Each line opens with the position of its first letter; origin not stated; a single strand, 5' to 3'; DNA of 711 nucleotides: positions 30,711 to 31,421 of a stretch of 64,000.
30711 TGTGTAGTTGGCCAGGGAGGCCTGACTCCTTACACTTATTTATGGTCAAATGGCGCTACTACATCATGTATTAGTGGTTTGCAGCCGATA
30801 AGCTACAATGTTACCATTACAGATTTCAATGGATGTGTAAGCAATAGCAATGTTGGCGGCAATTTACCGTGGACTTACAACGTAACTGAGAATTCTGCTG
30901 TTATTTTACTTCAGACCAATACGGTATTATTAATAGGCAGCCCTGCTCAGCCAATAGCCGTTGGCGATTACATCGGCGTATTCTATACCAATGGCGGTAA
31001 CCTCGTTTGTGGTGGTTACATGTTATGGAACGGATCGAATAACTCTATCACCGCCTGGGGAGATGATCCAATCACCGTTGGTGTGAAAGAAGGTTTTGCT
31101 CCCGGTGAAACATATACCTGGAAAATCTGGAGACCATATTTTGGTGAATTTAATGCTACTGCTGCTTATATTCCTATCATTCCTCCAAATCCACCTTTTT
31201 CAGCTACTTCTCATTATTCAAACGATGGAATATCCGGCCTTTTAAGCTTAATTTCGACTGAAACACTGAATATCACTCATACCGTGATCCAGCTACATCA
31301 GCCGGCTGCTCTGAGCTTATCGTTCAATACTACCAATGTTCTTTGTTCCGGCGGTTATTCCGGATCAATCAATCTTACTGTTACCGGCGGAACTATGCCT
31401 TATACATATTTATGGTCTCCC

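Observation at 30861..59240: Recurrent ~125-aa domain of unrecognised family inserted six times into the SprB-repeat stalks of both giant proteins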

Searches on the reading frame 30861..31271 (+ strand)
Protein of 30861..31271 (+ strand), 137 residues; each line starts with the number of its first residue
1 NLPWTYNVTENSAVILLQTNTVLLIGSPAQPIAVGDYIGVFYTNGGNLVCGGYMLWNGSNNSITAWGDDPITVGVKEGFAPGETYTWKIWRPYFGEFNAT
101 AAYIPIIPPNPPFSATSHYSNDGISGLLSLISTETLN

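Call 5: search_protein_families(library=pfam, max_evalue=1, proteins=[window:30861-31271:+])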
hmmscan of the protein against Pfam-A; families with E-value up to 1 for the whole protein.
seq(137 aa): 1 family
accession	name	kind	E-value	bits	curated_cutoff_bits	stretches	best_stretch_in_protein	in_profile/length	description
PF23891.1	DUF7243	-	0.13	12.3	27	1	8-75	70-133/177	Family of unknown function (DUF7243)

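Call 6: search_protein_families(library=ncbifam, max_evalue=1, proteins=[window:30861-31271:+])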
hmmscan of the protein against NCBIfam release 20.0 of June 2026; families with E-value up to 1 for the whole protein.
seq(137 aa): 0 families

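Call 10: find_homologous_proteins(query=A1, max_evalue=0.001)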
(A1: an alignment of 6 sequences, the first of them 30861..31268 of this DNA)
Query A1 (6 sequences) (136 aa, profile of the alignment): 11 proteins with E <= 0.001 among 539 candidates.
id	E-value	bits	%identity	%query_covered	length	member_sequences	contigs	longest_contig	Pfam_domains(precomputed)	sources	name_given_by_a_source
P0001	3.1e-43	165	41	94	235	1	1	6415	-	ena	-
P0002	1.9e-37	146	43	74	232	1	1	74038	-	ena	-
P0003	2.2e-30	123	42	95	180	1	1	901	-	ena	-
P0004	3.3e-29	119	45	65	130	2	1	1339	-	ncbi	-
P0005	1.2e-27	114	42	81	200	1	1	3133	PF13573.13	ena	-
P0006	2.1e-26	110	39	66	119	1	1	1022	-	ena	-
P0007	5.3e-24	102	45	76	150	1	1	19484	-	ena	-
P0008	1.5e-23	101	48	63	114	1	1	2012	-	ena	-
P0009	3.3e-16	77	43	68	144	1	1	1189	-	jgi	-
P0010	2.6e-9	55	39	36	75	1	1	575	-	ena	-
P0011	2.7e-4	39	74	14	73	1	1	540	-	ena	-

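Call 11: search_solved_structures(query=A1, max_evalue=10)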
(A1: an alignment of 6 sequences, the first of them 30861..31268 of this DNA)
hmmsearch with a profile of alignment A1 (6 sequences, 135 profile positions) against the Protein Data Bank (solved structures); distinct sequences matched with E-value up to 10: 20.
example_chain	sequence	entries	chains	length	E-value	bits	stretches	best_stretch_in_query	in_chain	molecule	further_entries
6joo_A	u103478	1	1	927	0.3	14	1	21-99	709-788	CRISPR-associated protein,CRISPR-associated endonuclease Cas9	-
2jmz_A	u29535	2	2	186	0.44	13.5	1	9-42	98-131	Hypothetical protein MJ0781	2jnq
7kjk_A4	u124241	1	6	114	0.59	13.1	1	10-73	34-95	Head completion protein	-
1cp2_A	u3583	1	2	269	1.3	12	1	40-55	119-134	NITROGENASE IRON PROTEIN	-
2vi8_A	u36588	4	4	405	1.6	11.7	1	30-70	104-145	SERINE HYDROXYMETHYLTRANSFERASE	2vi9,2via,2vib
6nzj_A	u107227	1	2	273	1.7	11.6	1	40-54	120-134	Nitrogenase iron protein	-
2w7d_A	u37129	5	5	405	1.7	11.6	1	30-70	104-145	SERINE HYDROXYMETHYLTRANSFERASE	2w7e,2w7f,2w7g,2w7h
2w7i_A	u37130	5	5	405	1.7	11.6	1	30-70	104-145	SERINE HYDROXYMETHYLTRANSFERASE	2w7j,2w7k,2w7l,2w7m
2vmr_A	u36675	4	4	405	1.7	11.6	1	30-70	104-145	SERINE HYDROXYMETHYLTRANSFERASE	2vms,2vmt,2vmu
2vmn_A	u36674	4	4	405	1.7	11.6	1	30-70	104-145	SERINE HYDROXYMETHYLTRANSFERASE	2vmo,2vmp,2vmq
2vgs_A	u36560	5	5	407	1.8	11.6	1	30-70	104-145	SERINE HYDROXYMETHYLTRANSFERASE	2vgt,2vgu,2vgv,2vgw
2vmv_A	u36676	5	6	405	1.8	11.6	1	30-70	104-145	SERINE HYDROXYMETHYLTRANSFERASE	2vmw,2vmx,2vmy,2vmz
1yjs_A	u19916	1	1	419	1.8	11.5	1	30-70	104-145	SERINE HYDROXYMETHYLTRANSFERASE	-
1kkj_A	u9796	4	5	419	1.8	11.5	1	30-70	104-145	Serine Hydroxymethyltransferase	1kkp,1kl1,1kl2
1xdb_A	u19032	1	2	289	2.2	11.2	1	40-54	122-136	Nitrogenase iron protein 1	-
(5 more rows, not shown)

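Call 22: find_encoding_contigs(protein=P0002, flank=8000, max_places=3)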
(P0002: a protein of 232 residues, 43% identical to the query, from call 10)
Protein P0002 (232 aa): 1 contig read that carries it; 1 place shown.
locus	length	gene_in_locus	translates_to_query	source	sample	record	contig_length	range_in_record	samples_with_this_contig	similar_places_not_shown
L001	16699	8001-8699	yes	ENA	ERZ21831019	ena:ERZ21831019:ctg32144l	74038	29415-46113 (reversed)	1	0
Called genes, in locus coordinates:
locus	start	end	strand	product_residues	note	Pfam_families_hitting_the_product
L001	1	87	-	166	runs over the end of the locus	PF00383:dCMP_cyt_deam_1, PF14437:MafB19-deam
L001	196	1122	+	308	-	PF04015:DUF362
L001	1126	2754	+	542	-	PF12801:Fer4_5, PF14697:Fer4_21 (weak), PF13183:Fer4_8 (weak), PF00037:Fer4 (weak), PF13187:Fer4_9 (weak), PF12838:Fer4_7, PF13187:Fer4_9 (weak), PF00037:Fer4 (weak), +7 more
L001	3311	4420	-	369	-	PF20245:DUF6600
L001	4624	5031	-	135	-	PF01643:Acyl-ACP_TE, PF20791:Acyl-ACP_TE_C (weak), PF13279:4HBT_2, PF03061:4HBT (weak)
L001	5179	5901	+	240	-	PF17210:SdrD_B, PF13620:CarboxypepD_reg, PF13715:CarbopepD_reg_2, PF17802:SpaA (weak), PF22904:NOMO1-like_2nd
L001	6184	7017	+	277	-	PF13620:CarboxypepD_reg, PF17802:SpaA (faint), PF22904:NOMO1-like_2nd (faint), PF13715:CarbopepD_reg_2, PF13620:CarboxypepD_reg, PF13715:CarbopepD_reg_2, PF13620:CarboxypepD_reg, PF13715:CarbopepD_reg_2, +6 more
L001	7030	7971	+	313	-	PF13174:TPR_6 (faint), PF14559:TPR_19 (faint)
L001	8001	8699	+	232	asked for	-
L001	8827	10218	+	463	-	PF18962:Por_Secre_tail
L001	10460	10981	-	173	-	PF13302:Acetyltransf_3 (weak), PF14542:Acetyltransf_CG (faint), PF00583:Acetyltransf_1, PF13673:Acetyltransf_10, PF13508:Acetyltransf_7, PF08445:FR47 (weak)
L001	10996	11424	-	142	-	-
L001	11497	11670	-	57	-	PF12724:Flavodoxin_5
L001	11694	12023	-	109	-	PF12724:Flavodoxin_5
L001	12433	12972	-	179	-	-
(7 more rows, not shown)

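Call 24: predict_structure(alignment_id=A2)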
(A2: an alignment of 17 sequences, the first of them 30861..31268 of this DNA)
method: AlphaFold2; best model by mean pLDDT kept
length: 136 residues; sequences in the alignment: 17
mean_pLDDT: 94.0   pTM: 0.87
mean pLDDT of the five models: 94.0, 92.5, 92.2, 91.3, 90.7
residues with pLDDT >= 90: 114; 70-90: 21; 50-70: 1; < 50: 0
segments of 3 or more residues with pLDDT < 50: none
pLDDT, mean of each block of 10 residues (from residue 1): 94 96 95 97 96 97 94 87 97 96 89 89 97 93
secondary structure, 60 per line:
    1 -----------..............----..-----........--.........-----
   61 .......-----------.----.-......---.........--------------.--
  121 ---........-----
elements in order: E12-25 E37-44 E47-55 E61-67 E86-91 E95-103 E124-131

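Call 26: search_protein_representatives(alignment_id=A2)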
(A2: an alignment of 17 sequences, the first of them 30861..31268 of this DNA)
Query: 17 sequences, 128 profile positions. Proteins with E-value up to 0.001 (for the whole library): 4538; up to 1e-10: 2530; up to 1e-30: 749. The best 150 are listed.
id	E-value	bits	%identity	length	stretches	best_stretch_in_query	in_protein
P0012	0.0e+00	1058.9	-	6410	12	3-126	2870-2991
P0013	0.0e+00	1001.9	-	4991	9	3-126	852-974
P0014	2.3e-261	868.0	-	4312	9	3-126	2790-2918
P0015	5.0e-222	740.8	-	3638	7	3-127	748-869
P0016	3.4e-221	738.1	-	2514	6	3-126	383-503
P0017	4.6e-216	721.5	-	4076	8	2-127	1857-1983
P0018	2.8e-213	712.5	-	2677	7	3-126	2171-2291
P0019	9.9e-209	697.8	-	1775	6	4-126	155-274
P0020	7.1e-200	669.2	-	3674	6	3-126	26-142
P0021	1.7e-194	651.8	-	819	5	2-126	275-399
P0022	6.2e-189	633.8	-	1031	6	3-125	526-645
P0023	8.7e-189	633.3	-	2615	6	4-127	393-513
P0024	2.9e-186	625.1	-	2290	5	2-127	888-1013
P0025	9.7e-182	610.5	-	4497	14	4-113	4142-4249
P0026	6.3e-179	601.5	-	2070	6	3-126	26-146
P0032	1.1e-150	510.1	-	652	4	3-126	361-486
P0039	3.4e-140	476.2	-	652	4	4-127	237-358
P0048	6.0e-116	397.8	-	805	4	3-126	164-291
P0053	7.8e-110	378.1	-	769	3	3-127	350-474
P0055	1.0e-109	377.7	-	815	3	4-126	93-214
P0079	4.0e-86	301.4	-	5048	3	4-125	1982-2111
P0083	5.1e-85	297.8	-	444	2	4-126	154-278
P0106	3.5e-78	275.7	-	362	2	2-126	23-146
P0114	1.2e-75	267.5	-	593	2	3-127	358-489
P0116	2.7e-75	266.4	-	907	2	3-126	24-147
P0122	1.9e-74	263.7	-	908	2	3-126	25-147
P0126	2.7e-74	263.2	-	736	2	3-126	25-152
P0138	2.3e-71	253.7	-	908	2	3-126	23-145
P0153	2.7e-68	243.8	-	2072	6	6-121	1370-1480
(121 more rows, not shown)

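Call 28: search_protein_families(library=pfam, max_evalue=0.001, proteins=[P0021, P0032, P0039, P0048, P0053, P0055, P0083, P0106, P0114, P0126])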
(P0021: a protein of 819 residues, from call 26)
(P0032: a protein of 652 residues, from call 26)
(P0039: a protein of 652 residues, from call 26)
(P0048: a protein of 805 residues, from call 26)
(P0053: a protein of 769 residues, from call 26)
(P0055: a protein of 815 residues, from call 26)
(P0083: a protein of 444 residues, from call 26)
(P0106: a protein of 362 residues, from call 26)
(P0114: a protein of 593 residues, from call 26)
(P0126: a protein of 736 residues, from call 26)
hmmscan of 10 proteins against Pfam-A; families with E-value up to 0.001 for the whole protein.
P0021 (819 aa): 0 families

P0032 (652 aa): 0 families

P0039 (652 aa): 0 families

P0048 (805 aa): 1 family
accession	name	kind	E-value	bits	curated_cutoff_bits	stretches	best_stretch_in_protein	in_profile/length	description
PF18962.6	Por_Secre_tail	-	8.6e-09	36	27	1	730-802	4-74/75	Secretion system C-terminal sorting domain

P0053 (769 aa): 1 family
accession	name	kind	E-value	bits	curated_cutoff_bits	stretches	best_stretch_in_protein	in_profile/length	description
PF13573.12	SprB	-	7.5e-40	134.7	28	5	8-43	2-37/37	SprB repeat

P0055 (815 aa): 4 families
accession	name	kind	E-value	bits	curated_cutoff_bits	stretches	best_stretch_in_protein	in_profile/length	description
PF13573.12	SprB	-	3.9e-38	129.2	28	5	31-65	2-36/37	SprB repeat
PF17954.7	Pirin_C_2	-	2.2e-06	28.2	22.9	0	96-130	32-65/86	Quercetinase C-terminal cupin domain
PF08940.17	DUF1918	-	0.00024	21.1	24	0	629-649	24-46/58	Domain of unknown function (DUF1918)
PF01645.23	Glu_synthase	-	0.00065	19.4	20.4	0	685-737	112-164/369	Conserved region in glutamate synthase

P0083 (444 aa): 0 families

P0106 (362 aa): 0 families

P0114 (593 aa): 1 family
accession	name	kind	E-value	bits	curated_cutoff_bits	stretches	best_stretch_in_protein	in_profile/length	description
PF18962.6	Por_Secre_tail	-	6.9e-08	33.1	27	1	508-588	2-72/75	Secretion system C-terminal sorting domain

P0126 (736 aa): 2 families
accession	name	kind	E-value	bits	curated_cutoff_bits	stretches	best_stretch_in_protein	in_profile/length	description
PF18962.6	Por_Secre_tail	-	9.4e-08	32.7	27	1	652-723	2-70/75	Secretion system C-terminal sorting domain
PF13860.13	FlgD_ig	-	2.6e-07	31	27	1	661-719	13-77/79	FlgD Ig-like domain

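Call 32: fold_search(model_id=the predicted structure, library=pdb)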
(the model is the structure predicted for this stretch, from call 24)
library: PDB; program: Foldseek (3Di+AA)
matches with E <= 10: 1576; with E <= 0.001: 0
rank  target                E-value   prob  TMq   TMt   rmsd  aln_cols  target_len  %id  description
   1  5ek8                  1.2e-02  0.94  0.30  0.09   7.8       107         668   12  Crystal structure of a 9R-lipoxygenase from Cyanothece PCC8801 at 2.7 Angstroms (released 2015-12-23)
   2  7elx_C                1.8e-02  0.47  0.26  0.29  15.0       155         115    8  The crystal structure of CTLA-4 and Fab (released 2021-06-30)
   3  6xy2_A                2.0e-02  0.41  0.25  0.27  15.2       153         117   10  Crystal structure of CTLA-4 complexed with the Fab of HL32 antibody (released 2020-12-09)
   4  1i8l_C                2.4e-02  0.33  0.24  0.27  15.3       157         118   11  HUMAN B7-1/CTLA-4 CO-STIMULATORY COMPLEX (released 2001-04-04)
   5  6rp8_c                2.5e-02  0.41  0.25  0.30  13.8       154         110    9  Crystal Structure of Ipilimumab Fab complexed with CTLA-4 at 2.6A resolution (released 2020-07-08)
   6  7soe_B                2.8e-02  0.25  0.23  0.24  15.5       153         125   11  SARS-CoV-2 S B.1.617.1 kappa variant + S2X303 Global Refinement (released 2021-11-17)
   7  5ggv_Y                3.3e-02  0.33  0.25  0.27  15.4       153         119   10  CTLA-4 in complex with tremelimumab Fab (released 2016-11-09)
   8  1bze_A                3.5e-02  0.63  0.32  0.34  10.8       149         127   11  TERTIARY STRUCTURES OF THREE AMYLOIDOGENIC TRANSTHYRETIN VARIANTS AND IMPLICATIONS FOR AMYLOID FIBRIL FORMATION (released 1998-11-04)
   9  1tsh_A                3.5e-02  0.63  0.31  0.33  10.6       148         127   11  TERTIARY STRUCTURES OF THREE AMYLOIDOGENIC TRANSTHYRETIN VARIANTS AND IMPLICATIONS FOR AMYLOID FIBRIL FORMATION (released 1997-04-21)
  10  4kkn_A                3.9e-02  0.30  0.25  0.28  15.3       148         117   10  Crystal structure of bovine CTLA-4, PSI-NYSGRC-012704 (released 2013-06-12)
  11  4deu_A                4.1e-02  0.75  0.29  0.33   9.5       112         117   12  Crystal Structure of the Wild Type TTR Binding Naringenin (TTRwt:NAR) (released 2012-11-21)
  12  6rp8_C                4.1e-02  0.33  0.25  0.28  15.2       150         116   10  Crystal Structure of Ipilimumab Fab complexed with CTLA-4 at 2.6A resolution (released 2020-07-08)
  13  8gab_B                4.6e-02  0.35  0.26  0.29  14.9       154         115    9  Crystal structure of CTLA-4 in complex with a high affinity CTLA-4 binder (released 2024-08-21)
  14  4mrb_A                4.8e-02  0.75  0.30  0.35   8.9       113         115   13  Wild Type Human Transthyretin pH 7.5 (released 2014-01-08)
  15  7dv4_A                4.8e-02  0.38  0.27  0.30  14.9       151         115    9  Crystal structure of anti-CTLA-4 VH domain in complex with human CTLA-4 (released 2022-01-12)
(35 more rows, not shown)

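Call 35: find_related_loci(query=A3, collection=genome_contigs, flank=3000)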
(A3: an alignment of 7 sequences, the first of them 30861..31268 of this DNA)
Query A3 (136 aa) in genome_contigs; peptide patterns used: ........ (x = any residue, [..] = any of these).
155 stretches matched a pattern; 145 encode a relative of the query (tblastn E <= 1e-3); the best 80 are kept; 80 distinct loci.
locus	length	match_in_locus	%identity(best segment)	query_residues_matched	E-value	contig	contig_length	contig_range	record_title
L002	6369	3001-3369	47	4-130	2e-28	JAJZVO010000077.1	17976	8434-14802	MAG: Bacteroidetes bacterium isolate SKS5.bin54 NODE_5581_length_17976_cov_1.950866, whole genome shotgun sequence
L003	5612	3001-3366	48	3-133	4e-28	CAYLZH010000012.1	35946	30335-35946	MAG TPA_asm: uncultured Bacteroidales bacterium isolate SRP167671_co1_154 genome assembly, contig: NODE_1297_length_3594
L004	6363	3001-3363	48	4-130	1e-26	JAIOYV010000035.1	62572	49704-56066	MAG: Bacteroidales bacterium isolate Tobar12.5m-G22 Tobar12-5m-C348, whole genome shotgun sequence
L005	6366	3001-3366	44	1-130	2e-26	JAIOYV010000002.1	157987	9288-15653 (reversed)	MAG: Bacteroidales bacterium isolate Tobar12.5m-G22 Tobar12-5m-C68, whole genome shotgun sequence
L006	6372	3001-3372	41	2-130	3e-26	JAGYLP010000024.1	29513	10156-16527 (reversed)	MAG: Bacteroidales bacterium isolate M50B96 24, whole genome shotgun sequence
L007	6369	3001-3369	40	1-130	4e-26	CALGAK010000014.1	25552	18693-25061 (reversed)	MAG TPA_asm: uncultured Bacteroidetes bacterium isolate SRR7299214_bin.73_CONCOCT_v1.1_MAG genome assembly, contig: ERZ7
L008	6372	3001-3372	42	2-130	7e-26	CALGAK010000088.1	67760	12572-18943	MAG TPA_asm: uncultured Bacteroidetes bacterium isolate SRR7299214_bin.73_CONCOCT_v1.1_MAG genome assembly, contig: ERZ7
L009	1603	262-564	49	31-134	2e-25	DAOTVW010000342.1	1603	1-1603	MAG TPA_asm: Anaerolineales bacterium isolate H111_85 k127_2287982, whole genome shotgun sequence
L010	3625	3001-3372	43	4-136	4e-25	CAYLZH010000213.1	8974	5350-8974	MAG TPA_asm: uncultured Bacteroidales bacterium isolate SRP167671_co1_154 genome assembly, contig: NODE_9242_length_8974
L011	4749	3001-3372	44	1-130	1e-24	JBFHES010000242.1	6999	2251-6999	MAG: Bacteroidales bacterium isolate Mix_sand07.2021.05.G.106 k141_317297_length_6999_cov_19.0017, whole genome shotgun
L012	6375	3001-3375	42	4-134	2e-24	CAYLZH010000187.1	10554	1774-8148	MAG TPA_asm: uncultured Bacteroidales bacterium isolate SRP167671_co1_154 genome assembly, contig: NODE_7460_length_1055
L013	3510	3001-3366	43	1-130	2e-24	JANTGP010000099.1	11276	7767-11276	MAG: Bacteroidetes bacterium isolate bin10073 c_000000006290, whole genome shotgun sequence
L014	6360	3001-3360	44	4-132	2e-24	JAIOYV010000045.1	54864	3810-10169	MAG: Bacteroidales bacterium isolate Tobar12.5m-G22 Tobar12-5m-C447, whole genome shotgun sequence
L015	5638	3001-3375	40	4-136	3e-24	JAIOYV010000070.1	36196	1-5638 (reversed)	MAG: Bacteroidales bacterium isolate Tobar12.5m-G22 Tobar12-5m-C817, whole genome shotgun sequence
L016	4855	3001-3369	43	4-133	3e-24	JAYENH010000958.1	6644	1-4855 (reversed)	MAG: Bacteroidota bacterium isolate MAG060 MAG060_958, whole genome shotgun sequence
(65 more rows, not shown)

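Call 42: search_protein_families(library=pfam, alignment_id=A4, max_evalue=0.001)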
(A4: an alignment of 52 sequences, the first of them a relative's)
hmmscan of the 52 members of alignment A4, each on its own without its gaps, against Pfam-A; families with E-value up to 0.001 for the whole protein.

A. member 1, P0021 (819 aa): 0 families

B. families by the number of members that match (of 52 scanned): 48 families (the first 25 are shown)
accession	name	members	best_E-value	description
PF18962.6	Por_Secre_tail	33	1.7e-18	Secretion system C-terminal sorting domain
PF13573.12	SprB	13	7.6e-84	SprB repeat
PF18911.6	PKD_4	9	2.9e-28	PKD domain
PF00801.26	PKD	9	2.6e-25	PKD domain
PF13385.13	Laminin_G_3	8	3.8e-52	Concanavalin A-like lectin/glucanases superfamily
PF13620.12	CarboxypepD_reg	6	7.7e-11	Carboxypeptidase regulatory-like domain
PF13860.13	FlgD_ig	5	1.3e-09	FlgD Ig-like domain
PF15902.12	Sortilin-Vps10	3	9.3e-12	Sortilin, neurotensin receptor 3,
PF08940.17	DUF1918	3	8.7e-07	Domain of unknown function (DUF1918)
PF02012.26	BNR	3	1.3e-06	BNR/Asp-box repeat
PF04862.18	DUF642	3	0.00027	Protein of unknown function (DUF642)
PF20009.4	GEVED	2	1.8e-21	GEVED domain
PF22073.2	Cep192_D4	2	1.6e-08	Cep192 domain 4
PF15780.11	ASH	2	1.4e-07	Abnormal spindle-like microcephaly-assoc'd, ASPM-SPD-2-Hydin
PF17210.9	SdrD_B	2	4.6e-07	SdrD B-like domain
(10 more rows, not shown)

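Call 55: fold_search(model_id=the predicted structure, library=viral)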
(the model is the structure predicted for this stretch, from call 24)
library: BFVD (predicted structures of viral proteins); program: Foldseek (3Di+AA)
matches with E <= 10: 498; with E <= 0.001: 0
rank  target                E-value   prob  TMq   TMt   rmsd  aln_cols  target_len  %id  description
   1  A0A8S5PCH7            3.7e-03  1.00  0.43  0.46   6.9       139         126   10  Uncharacterized protein [Siphoviridae sp. ctorp6]
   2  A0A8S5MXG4            3.2e-02  0.82  0.33  0.09  10.1       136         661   12  DUF6273 domain-containing protein [Siphoviridae sp. ct91l7]
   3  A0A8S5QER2            3.4e-02  0.84  0.31  0.10   8.0       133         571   10  Nucleoid-associated protein [Siphoviridae sp. ctEIp38]
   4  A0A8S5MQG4            3.8e-02  0.90  0.41  0.26   8.2       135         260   10  Uncharacterized protein [Siphoviridae sp. ctA4S13]
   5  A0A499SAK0            6.2e-02  0.69  0.36  0.29  10.9       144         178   12  (no name in the UniProt tables at hand)
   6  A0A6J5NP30            7.7e-02  0.69  0.34  0.34   7.8       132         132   11  Uncharacterized protein [uncultured Caudovirales phage]
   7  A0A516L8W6            1.4e-01  0.93  0.36  0.36   4.5        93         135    8  (no name in the UniProt tables at hand)
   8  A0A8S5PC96            1.7e-01  0.44  0.36  0.33   8.5       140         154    8  Uncharacterized protein [Siphoviridae sp. ctCeQ13]
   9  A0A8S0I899            2.2e-01  0.30  0.26  0.33   6.2        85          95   13  (no name in the UniProt tables at hand)
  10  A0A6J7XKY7            2.5e-01  0.38  0.37  0.40  10.4       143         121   12  Uncharacterized protein [uncultured Caudovirales phage]
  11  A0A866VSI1            2.8e-01  0.21  0.29  0.14  15.8       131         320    8  VOX2-N [Elephant endotheliotropic herpesvirus 3A]
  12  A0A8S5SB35            2.8e-01  0.10  0.23  0.11  15.2       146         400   10  BppU domain protein [Siphoviridae sp. ctJLl6]
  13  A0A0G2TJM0            3.0e-01  0.33  0.26  0.12   8.6        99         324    8  Membrane glycoprotein UL8 [Human cytomegalovirus]
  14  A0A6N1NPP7            3.0e-01  0.21  0.25  0.25   7.2        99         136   10  Putative orfan [Tupanvirus soda lake]
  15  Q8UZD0                3.0e-01  0.21  0.29  0.20  17.7       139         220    9  BARF1 [Macacine gammaherpesvirus 4]
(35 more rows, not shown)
